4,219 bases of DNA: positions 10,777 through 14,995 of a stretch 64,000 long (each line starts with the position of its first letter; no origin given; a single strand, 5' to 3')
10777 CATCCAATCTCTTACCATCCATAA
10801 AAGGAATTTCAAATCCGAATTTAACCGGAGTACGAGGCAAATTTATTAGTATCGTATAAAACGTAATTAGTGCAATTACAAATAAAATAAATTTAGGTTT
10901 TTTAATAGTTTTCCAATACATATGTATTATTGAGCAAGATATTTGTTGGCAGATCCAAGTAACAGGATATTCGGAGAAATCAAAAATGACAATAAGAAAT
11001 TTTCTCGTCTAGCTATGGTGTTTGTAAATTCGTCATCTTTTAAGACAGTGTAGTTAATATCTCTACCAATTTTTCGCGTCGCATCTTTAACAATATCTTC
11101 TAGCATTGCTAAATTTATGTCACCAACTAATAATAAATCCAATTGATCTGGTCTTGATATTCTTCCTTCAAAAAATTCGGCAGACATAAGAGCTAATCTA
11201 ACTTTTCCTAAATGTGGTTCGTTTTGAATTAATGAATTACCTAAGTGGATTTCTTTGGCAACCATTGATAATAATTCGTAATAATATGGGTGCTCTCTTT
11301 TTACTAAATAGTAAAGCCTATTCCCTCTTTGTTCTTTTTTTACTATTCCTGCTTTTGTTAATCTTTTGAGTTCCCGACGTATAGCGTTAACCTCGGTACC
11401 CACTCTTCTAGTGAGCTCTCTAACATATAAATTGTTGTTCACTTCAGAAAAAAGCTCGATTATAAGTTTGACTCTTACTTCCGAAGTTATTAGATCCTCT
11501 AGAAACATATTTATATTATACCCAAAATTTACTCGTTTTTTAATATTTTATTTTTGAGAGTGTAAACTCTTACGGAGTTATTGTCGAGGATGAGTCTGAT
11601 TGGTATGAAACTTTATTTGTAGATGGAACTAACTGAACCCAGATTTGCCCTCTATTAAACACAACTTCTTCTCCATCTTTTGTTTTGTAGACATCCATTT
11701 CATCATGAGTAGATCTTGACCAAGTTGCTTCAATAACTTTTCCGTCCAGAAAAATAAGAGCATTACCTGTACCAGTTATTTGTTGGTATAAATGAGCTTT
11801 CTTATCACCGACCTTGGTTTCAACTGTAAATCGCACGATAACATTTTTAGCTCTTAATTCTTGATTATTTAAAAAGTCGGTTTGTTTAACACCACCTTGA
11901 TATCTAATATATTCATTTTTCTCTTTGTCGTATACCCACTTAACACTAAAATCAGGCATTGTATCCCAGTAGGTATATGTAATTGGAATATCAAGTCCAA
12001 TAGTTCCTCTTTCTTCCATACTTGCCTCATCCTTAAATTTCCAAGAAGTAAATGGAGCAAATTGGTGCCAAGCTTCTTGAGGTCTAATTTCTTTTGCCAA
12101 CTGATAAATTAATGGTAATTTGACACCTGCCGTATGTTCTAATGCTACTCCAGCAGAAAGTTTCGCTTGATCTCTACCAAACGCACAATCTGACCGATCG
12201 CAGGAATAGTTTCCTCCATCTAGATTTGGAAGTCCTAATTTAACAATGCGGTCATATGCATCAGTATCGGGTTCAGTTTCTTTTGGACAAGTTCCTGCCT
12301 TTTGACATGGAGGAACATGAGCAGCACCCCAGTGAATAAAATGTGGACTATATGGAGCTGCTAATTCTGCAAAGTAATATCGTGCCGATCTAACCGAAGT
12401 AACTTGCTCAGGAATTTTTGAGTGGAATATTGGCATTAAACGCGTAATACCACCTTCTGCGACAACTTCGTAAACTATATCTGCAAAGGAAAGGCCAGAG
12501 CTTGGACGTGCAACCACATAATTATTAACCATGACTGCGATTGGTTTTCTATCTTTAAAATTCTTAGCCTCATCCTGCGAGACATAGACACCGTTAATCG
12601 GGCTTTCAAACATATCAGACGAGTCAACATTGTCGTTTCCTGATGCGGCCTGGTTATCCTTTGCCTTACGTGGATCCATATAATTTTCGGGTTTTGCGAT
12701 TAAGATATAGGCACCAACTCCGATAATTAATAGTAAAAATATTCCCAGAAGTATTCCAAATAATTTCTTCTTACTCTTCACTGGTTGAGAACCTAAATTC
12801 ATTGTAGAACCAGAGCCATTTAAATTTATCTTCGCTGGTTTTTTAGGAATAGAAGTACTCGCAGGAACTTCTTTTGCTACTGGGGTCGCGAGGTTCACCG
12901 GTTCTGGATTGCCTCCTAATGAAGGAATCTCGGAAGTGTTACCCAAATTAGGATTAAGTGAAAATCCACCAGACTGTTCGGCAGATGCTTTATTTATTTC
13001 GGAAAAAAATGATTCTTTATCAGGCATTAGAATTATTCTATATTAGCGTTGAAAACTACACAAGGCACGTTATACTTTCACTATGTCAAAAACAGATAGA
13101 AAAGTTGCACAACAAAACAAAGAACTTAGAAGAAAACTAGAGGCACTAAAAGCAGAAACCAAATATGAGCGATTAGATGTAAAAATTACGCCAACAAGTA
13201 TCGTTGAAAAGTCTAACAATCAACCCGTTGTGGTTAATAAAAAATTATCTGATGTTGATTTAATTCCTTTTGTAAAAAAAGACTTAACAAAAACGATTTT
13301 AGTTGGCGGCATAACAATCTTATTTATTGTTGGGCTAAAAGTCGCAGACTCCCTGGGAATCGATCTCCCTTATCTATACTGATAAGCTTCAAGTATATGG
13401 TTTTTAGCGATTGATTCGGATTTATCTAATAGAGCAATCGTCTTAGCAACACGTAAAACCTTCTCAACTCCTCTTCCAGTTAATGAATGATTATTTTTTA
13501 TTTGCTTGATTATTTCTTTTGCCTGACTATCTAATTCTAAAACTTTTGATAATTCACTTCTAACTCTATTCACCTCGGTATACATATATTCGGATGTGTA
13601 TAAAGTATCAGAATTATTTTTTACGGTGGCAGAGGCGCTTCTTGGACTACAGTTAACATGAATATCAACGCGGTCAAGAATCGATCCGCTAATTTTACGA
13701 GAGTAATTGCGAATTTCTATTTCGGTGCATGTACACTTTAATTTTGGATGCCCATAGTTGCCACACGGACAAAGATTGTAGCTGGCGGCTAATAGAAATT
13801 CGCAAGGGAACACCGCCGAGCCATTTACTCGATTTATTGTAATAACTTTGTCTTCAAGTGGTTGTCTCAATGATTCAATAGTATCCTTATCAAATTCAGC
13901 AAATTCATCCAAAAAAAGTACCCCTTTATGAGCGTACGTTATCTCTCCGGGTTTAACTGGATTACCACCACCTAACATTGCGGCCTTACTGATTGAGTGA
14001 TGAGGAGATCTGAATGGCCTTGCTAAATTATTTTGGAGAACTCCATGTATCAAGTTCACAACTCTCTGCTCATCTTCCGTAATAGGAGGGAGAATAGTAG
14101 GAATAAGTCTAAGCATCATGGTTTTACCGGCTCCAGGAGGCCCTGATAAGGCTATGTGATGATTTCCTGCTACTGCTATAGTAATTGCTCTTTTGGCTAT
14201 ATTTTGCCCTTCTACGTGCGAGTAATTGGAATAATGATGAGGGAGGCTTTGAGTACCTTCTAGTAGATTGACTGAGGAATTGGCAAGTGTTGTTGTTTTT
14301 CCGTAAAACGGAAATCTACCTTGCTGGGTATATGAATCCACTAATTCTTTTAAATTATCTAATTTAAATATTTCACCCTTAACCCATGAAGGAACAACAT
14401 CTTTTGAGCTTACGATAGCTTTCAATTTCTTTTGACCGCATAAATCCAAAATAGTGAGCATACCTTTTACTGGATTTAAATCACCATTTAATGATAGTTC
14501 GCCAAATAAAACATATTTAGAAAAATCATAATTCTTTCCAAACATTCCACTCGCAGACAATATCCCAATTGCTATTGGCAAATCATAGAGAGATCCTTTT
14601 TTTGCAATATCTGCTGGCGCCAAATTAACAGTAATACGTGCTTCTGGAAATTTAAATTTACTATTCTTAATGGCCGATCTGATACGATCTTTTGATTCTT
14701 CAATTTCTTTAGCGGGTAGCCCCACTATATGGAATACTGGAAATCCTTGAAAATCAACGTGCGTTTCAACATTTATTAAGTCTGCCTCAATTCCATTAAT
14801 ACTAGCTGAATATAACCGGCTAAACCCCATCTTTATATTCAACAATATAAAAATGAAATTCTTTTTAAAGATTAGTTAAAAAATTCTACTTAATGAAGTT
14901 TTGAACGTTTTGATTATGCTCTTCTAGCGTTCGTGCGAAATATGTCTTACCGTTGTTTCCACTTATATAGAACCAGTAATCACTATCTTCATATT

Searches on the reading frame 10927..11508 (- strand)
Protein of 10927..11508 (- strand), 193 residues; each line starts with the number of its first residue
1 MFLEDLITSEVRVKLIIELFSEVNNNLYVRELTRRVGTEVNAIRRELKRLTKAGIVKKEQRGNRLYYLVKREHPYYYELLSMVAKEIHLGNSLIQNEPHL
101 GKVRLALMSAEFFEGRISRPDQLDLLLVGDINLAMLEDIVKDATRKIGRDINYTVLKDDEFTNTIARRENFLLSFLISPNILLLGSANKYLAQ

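Call 59: search_protein_families(library=pfam, proteins=[window:10927-11508:-], max_evalue=0.0001)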
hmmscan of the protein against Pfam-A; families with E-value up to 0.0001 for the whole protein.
window:10927-11508:- (193 aa): 1 family
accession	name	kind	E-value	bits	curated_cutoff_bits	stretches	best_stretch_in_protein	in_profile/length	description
PF25212.1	HVO_A0114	-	7.6e-05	22.9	27.6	1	24-64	34-74/84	HVO_A0114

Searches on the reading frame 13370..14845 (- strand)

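Call 59: search_protein_families(library=pfam, proteins=[window:13370-14845:-], max_evalue=0.0001)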
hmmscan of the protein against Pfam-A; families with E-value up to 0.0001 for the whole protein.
window:13370-14845:- (491 aa): 6 families
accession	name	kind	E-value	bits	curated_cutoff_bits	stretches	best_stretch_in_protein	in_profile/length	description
PF01078.27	Mg_chelatase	-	7.7e-74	248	20.3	1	209-402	3-202/207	Magnesium chelatase, subunit ChlI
PF13541.12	ChlI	-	7.1e-40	136.1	27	1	26-147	1-118/121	Subunit ChlI of Mg-chelatase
PF13335.12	Mg_chelatase_C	-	4.8e-14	53.1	26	1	429-491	32-94/94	Magnesium chelatase, subunit ChlI C-terminal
PF07728.20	AAA_5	-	1e-06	29.3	22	1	231-360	2-125/139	AAA domain (dynein-related subfamily)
PF00493.29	MCM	-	6.4e-06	25.9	23.3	0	223-348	52-163/224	MCM P-loop domain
PF00158.32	Sigma54_activat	-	2.2e-05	24.6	20.2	1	219-336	13-123/168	Sigma-54 interaction domain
